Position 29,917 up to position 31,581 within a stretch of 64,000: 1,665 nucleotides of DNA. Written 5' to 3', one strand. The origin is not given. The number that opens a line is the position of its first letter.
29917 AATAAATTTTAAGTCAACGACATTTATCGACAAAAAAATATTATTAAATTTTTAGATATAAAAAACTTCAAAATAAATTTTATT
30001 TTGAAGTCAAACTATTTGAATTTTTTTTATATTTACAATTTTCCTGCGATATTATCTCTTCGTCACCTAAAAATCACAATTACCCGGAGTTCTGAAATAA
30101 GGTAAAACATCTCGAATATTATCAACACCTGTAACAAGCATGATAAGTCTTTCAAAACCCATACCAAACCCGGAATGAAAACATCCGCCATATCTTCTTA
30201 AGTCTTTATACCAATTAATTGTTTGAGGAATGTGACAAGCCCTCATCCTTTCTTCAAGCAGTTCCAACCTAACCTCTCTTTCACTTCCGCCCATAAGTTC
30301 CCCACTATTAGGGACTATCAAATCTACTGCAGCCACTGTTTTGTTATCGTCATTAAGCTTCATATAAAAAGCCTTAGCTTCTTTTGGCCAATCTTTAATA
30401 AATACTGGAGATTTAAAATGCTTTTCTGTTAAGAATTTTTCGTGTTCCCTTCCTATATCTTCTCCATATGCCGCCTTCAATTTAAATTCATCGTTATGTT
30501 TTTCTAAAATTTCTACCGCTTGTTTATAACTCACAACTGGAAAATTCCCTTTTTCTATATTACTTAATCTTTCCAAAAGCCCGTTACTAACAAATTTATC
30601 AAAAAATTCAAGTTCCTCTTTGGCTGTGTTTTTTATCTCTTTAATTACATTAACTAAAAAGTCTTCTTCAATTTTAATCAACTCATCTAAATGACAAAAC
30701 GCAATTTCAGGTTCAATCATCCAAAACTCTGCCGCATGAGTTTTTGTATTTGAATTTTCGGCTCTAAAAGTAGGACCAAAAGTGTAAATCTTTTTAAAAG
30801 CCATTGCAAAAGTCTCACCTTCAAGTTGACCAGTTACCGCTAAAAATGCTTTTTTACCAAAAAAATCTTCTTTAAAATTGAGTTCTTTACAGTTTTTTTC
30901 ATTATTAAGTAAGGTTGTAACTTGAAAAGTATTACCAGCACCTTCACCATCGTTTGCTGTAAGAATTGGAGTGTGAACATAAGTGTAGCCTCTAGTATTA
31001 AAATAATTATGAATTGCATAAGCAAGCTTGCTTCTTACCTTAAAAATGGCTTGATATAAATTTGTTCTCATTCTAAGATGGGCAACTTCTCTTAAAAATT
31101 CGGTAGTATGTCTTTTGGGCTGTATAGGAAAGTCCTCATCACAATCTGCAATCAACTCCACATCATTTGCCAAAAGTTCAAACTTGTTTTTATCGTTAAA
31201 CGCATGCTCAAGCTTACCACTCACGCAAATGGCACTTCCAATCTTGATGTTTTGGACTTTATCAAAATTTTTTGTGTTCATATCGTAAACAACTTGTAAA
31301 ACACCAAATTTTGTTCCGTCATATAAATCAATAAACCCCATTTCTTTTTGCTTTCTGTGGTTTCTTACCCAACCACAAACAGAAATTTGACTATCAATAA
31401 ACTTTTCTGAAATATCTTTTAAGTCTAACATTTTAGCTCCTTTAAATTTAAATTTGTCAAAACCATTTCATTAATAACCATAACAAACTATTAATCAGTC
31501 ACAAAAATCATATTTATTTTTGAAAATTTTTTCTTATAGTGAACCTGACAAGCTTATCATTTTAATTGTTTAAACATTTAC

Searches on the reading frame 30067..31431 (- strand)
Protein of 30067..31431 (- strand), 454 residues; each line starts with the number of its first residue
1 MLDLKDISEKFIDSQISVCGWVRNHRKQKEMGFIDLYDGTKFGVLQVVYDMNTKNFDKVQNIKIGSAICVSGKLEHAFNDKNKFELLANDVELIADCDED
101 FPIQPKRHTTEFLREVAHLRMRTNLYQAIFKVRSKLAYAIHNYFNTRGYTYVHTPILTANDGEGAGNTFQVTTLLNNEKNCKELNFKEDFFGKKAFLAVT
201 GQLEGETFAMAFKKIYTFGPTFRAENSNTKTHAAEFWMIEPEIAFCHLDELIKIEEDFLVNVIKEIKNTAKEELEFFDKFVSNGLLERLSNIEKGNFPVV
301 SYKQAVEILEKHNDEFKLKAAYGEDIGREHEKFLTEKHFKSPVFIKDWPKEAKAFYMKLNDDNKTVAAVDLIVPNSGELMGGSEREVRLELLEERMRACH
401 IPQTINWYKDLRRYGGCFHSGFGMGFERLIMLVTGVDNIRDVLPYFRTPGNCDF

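Call 13: search_protein_families(library=pfam, proteins=[window:30067-31431:-])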
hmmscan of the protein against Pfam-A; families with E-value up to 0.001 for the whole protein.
window:30067-31431:- (454 aa): 3 families
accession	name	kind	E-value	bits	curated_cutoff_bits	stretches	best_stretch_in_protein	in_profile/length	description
PF00152.25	tRNA-synt_2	-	3.5e-61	207.4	25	1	114-446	6-305/308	tRNA synthetases class II (D, K and N)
PF01336.31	tRNA_anti-codon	-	4.5e-13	49.4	27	1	16-94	1-75/75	OB-fold nucleic acid binding domain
PF01409.25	tRNA-synt_2d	-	0.00013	22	19.8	0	421-442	214-235/246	tRNA synthetases class II core domain (F)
